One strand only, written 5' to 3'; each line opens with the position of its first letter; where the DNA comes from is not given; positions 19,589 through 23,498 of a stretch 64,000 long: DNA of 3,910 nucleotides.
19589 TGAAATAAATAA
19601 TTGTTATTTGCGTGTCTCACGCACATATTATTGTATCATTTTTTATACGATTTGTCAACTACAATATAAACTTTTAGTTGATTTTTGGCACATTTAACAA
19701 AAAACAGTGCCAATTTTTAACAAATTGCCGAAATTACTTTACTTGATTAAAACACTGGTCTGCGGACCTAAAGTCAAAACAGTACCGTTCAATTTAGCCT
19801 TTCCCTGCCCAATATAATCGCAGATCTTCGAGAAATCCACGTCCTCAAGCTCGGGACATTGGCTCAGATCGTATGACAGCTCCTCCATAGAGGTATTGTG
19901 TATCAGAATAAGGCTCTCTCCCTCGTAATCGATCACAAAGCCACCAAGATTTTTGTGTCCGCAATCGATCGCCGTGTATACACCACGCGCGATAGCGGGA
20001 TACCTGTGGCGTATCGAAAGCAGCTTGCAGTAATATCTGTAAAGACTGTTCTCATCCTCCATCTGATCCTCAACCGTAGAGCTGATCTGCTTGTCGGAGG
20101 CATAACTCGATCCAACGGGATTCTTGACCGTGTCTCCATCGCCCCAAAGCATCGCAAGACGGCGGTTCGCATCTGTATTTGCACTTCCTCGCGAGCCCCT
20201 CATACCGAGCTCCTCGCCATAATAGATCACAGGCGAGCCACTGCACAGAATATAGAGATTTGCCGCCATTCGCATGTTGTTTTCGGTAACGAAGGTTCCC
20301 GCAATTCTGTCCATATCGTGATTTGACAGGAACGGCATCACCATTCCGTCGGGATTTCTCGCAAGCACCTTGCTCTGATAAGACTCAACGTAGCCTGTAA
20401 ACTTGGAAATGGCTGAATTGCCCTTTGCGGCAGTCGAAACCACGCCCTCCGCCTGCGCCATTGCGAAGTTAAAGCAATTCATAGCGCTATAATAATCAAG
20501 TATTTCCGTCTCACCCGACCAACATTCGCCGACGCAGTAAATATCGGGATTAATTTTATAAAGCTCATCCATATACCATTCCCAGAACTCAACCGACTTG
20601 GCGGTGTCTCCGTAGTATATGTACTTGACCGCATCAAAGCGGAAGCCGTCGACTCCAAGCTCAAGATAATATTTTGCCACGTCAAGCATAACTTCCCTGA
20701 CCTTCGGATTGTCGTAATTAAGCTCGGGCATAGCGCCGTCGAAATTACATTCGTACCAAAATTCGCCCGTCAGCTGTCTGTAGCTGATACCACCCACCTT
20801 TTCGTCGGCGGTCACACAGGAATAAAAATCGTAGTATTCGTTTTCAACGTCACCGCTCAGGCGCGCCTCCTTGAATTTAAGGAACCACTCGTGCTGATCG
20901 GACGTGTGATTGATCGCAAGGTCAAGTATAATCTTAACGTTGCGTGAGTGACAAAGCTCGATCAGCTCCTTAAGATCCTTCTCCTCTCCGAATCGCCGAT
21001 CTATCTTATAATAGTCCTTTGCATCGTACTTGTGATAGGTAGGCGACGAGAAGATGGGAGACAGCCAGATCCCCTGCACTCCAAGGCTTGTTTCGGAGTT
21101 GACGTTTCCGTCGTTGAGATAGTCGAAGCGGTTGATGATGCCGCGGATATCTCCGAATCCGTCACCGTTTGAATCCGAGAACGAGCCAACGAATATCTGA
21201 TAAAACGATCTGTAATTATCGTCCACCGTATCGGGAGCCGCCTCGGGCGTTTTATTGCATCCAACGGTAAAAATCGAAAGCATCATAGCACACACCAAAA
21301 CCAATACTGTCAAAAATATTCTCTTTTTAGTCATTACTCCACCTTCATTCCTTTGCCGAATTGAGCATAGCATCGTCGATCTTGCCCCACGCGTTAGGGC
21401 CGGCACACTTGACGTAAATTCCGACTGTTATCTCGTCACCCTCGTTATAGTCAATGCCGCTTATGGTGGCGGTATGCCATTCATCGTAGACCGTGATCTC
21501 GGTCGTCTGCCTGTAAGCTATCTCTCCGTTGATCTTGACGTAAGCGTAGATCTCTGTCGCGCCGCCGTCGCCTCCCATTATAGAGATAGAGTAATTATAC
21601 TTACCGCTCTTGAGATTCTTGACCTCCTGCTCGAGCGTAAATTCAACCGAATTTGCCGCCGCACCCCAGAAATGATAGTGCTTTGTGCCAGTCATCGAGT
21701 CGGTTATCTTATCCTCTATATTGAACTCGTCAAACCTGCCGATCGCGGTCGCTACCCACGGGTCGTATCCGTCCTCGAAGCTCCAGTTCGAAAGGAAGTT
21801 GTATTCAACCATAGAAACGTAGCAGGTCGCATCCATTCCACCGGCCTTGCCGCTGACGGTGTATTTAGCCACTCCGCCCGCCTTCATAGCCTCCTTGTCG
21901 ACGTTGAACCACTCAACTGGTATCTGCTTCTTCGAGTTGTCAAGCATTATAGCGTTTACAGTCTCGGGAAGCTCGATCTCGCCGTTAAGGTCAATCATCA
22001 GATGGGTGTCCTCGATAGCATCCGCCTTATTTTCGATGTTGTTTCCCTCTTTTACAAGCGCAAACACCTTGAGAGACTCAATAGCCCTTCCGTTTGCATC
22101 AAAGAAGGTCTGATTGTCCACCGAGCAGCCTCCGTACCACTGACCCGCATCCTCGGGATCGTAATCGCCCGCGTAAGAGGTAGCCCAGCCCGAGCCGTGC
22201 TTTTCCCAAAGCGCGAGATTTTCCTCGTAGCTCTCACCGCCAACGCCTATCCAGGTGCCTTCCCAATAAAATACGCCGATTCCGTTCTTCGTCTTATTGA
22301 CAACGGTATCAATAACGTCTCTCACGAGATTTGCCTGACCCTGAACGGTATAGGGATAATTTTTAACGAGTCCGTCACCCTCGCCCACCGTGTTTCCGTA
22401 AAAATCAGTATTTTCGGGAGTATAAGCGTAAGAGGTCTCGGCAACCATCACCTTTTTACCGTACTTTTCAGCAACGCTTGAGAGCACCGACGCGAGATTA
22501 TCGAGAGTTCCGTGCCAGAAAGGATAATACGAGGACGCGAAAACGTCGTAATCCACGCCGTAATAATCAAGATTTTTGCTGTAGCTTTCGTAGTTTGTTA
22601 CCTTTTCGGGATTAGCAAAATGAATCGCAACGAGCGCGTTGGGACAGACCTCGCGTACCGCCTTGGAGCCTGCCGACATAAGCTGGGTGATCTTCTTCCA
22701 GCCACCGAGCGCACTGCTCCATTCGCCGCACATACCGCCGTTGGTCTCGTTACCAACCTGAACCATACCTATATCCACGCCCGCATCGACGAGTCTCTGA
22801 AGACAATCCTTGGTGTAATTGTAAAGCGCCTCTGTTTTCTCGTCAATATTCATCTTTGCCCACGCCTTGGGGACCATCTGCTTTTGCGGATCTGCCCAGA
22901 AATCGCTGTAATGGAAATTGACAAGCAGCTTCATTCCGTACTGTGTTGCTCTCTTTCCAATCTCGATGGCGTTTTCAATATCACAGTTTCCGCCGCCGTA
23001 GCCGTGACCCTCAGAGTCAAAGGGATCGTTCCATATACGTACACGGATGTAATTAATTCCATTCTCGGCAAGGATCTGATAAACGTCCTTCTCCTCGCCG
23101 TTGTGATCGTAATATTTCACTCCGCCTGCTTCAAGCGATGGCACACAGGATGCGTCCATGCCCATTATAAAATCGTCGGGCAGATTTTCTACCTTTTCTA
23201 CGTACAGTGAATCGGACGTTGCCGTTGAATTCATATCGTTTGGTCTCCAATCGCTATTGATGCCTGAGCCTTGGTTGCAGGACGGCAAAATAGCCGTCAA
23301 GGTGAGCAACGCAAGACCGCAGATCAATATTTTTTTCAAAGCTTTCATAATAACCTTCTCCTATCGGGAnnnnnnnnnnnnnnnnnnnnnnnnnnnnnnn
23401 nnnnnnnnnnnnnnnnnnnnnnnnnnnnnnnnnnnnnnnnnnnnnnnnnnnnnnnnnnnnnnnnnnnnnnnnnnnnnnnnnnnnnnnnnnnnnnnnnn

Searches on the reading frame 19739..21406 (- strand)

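Call 90: search_protein_families(library=pfam, proteins=[window:19739-21406:-], max_evalue=0.0001)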
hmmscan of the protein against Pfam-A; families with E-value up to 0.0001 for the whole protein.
window:19739-21406:- (555 aa): 1 family
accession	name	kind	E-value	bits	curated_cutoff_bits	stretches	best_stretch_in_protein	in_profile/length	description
PF00128.31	Alpha-amylase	-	5.4e-77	260.3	22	1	70-475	1-446/446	Alpha amylase, catalytic domain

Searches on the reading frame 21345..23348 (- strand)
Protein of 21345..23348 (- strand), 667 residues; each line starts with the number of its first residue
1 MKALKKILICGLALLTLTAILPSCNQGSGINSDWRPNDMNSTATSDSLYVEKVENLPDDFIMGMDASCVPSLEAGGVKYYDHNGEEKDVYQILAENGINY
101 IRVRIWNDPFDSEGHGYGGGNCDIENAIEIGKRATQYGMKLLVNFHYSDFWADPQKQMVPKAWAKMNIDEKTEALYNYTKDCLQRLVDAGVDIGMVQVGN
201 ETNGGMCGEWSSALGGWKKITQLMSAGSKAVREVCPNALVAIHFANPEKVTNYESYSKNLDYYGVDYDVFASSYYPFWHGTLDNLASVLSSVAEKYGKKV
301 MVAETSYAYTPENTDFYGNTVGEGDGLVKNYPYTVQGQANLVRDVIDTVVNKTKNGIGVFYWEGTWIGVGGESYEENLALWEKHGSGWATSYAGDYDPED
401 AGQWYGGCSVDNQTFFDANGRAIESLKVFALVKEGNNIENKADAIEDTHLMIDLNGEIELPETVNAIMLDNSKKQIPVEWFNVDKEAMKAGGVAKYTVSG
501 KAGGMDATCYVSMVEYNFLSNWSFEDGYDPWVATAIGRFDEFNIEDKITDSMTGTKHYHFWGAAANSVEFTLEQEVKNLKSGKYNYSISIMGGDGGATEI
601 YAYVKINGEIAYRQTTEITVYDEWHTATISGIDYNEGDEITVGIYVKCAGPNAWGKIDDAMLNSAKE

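Call 90: search_protein_families(library=pfam, proteins=[window:21345-23348:-], max_evalue=0.0001)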
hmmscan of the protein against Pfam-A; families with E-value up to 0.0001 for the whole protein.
window:21345-23348:- (667 aa): 3 families
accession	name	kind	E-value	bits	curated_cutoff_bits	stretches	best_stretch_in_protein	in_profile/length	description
PF07745.19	Glyco_hydro_53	-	4.5e-128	427.5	24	1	61-429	1-340/340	Glycosyl hydrolase family 53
PF07532.17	Big_4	-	4.2e-06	26.6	22.1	1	454-504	10-58/59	Bacterial Ig-like domain (group 4)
PF00150.24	Cellulase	-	1.2e-05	25.4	23.5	1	80-256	18-170/272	Cellulase (glycosyl hydrolase family 5)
